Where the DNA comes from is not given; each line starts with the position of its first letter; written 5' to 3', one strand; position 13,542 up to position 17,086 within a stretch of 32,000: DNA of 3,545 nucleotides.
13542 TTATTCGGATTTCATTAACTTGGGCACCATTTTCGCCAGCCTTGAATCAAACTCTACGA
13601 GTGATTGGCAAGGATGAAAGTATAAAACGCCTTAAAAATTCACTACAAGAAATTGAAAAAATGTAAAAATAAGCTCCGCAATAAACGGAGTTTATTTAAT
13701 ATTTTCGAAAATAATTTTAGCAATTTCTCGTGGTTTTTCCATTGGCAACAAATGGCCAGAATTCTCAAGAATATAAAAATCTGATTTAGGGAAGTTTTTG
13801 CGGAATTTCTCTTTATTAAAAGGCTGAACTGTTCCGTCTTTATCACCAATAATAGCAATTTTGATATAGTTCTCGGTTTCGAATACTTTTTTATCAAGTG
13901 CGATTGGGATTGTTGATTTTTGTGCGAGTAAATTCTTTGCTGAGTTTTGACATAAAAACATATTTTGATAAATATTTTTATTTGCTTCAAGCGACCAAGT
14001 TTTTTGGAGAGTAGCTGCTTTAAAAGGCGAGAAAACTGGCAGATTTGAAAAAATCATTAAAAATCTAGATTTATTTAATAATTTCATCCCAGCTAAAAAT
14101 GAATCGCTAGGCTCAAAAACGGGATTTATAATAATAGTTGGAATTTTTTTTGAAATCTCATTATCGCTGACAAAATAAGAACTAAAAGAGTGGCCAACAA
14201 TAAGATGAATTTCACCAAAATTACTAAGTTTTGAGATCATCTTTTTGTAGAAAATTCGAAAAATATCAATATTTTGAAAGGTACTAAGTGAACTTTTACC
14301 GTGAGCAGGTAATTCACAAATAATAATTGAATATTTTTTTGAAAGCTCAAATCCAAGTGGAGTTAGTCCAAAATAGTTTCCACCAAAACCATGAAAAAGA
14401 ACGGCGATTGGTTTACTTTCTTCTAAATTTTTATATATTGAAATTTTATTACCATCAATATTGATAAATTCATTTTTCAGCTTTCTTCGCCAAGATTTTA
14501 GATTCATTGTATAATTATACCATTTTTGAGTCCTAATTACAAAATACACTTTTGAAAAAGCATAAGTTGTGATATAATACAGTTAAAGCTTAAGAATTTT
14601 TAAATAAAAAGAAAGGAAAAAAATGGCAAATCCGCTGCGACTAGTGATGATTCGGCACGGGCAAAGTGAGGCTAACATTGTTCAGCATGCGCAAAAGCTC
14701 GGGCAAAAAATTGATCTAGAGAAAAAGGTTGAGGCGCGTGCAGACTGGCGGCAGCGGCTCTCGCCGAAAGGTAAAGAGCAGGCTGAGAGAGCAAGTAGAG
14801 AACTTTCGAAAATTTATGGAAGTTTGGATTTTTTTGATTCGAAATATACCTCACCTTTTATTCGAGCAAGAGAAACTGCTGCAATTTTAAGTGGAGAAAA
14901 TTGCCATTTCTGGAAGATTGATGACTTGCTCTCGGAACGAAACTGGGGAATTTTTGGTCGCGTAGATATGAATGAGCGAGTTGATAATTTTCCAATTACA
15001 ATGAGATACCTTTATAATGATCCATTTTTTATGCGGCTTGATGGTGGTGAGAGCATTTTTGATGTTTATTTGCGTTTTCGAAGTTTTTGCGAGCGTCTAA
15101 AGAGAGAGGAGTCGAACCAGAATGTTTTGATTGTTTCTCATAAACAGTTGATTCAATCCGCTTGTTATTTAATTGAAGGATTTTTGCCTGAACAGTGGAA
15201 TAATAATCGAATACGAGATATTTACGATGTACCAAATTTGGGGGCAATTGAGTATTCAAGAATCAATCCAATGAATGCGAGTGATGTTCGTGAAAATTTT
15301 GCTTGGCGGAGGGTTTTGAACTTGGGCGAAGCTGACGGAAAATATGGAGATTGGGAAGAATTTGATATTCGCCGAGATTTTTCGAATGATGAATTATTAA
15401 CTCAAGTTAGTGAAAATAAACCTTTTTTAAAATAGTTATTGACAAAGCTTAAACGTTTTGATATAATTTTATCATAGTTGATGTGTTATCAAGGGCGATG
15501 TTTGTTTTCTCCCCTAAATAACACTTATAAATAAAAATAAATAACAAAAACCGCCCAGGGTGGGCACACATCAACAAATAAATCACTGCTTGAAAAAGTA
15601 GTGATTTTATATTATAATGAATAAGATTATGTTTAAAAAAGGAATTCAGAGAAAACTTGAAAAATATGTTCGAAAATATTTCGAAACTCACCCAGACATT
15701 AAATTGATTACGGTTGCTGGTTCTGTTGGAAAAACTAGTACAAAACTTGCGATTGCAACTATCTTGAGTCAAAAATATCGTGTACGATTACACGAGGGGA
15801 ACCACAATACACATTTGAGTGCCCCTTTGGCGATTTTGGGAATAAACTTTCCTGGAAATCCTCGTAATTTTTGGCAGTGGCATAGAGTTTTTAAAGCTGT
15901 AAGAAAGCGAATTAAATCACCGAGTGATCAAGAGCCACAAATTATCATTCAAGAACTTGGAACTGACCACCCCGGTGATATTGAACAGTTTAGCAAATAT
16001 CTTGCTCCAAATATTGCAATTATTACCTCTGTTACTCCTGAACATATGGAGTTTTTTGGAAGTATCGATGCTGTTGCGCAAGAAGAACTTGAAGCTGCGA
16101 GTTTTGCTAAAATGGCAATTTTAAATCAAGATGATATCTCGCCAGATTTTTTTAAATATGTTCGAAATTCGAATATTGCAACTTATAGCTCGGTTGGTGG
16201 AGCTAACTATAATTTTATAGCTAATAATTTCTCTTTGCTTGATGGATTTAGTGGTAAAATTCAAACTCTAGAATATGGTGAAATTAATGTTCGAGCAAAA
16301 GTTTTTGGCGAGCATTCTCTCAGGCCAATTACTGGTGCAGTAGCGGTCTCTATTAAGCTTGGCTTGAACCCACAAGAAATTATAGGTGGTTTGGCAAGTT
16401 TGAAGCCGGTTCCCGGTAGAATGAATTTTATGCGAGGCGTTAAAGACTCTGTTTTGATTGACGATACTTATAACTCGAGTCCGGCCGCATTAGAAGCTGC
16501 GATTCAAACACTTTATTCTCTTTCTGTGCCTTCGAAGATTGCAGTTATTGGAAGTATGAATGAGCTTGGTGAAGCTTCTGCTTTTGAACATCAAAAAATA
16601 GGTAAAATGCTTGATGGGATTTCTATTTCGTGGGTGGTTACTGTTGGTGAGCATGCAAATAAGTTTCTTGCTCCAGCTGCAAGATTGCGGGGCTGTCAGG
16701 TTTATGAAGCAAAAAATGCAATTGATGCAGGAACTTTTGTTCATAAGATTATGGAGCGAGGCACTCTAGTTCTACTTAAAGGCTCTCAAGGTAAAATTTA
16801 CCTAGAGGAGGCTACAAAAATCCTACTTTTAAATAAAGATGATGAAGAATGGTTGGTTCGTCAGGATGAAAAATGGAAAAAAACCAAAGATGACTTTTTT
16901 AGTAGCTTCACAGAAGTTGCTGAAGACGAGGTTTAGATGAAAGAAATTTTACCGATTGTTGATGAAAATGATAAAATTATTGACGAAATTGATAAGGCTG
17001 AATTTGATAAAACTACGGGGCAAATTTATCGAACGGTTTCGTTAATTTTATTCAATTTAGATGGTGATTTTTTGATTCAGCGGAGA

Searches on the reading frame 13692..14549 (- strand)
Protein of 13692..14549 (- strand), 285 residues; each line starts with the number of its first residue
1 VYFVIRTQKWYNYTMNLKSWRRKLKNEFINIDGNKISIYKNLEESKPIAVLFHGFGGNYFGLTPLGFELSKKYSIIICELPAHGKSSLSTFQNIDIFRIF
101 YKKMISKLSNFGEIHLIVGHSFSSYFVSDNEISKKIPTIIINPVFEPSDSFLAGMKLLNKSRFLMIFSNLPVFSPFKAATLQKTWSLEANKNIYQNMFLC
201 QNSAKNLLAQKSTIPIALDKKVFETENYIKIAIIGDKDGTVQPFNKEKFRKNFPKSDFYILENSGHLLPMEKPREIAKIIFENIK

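Call 8: search_protein_families(library=pfam, proteins=[window:13692-14549:-])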
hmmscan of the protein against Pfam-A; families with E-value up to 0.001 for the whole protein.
window:13692-14549:- (285 aa): 2 families
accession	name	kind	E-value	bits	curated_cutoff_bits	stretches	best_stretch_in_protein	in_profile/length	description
PF00561.26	Abhydrolase_1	-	3.3e-09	37.2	25.8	0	216-273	200-245/245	alpha/beta hydrolase fold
PF12697.13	Abhydrolase_6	-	5e-08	34.3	26.3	1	50-278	2-216/217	Alpha/beta hydrolase family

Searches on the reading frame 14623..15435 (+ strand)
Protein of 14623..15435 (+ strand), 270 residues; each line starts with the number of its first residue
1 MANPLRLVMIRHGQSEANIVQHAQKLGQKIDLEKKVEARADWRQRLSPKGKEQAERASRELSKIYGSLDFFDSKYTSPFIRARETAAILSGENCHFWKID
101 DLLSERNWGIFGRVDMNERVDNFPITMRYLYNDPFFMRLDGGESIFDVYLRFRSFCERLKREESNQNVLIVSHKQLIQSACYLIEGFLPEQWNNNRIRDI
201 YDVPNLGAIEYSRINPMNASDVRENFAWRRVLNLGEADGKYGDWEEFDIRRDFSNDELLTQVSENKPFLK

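Call 8: search_protein_families(library=pfam, proteins=[window:14623-15435:+])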
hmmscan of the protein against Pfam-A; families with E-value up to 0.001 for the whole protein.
window:14623-15435:+ (270 aa): 1 family
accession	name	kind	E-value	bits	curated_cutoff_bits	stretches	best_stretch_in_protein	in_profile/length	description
PF00300.27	His_Phos_1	-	1.6e-26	93.7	21.7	1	7-197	1-171/194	Histidine phosphatase superfamily (branch 1)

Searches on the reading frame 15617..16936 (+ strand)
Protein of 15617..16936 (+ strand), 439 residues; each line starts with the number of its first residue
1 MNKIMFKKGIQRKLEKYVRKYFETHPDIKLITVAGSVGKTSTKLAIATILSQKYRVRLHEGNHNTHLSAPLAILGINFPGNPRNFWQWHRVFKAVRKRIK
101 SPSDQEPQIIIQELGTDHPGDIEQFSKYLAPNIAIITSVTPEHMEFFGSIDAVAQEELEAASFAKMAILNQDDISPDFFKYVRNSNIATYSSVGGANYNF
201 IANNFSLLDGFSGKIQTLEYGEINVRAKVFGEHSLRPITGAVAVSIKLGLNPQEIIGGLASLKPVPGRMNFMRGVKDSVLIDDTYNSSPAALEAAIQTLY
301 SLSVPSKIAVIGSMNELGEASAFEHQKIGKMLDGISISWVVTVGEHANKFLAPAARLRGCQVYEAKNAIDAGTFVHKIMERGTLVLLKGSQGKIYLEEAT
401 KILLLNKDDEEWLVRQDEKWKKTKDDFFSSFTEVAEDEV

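Call 8: search_protein_families(library=pfam, proteins=[window:15617-16936:+])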
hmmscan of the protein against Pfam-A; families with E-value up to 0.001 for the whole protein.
window:15617-16936:+ (439 aa): 2 families
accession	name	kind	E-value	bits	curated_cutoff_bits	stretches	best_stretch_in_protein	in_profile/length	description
PF08245.18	Mur_ligase_M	-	2.8e-23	83.4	24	1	33-244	1-199/200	Mur ligase middle domain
PF02875.26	Mur_ligase_C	-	6.7e-15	56.5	28.4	1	267-390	1-126/127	Mur ligase, glutamate ligase domain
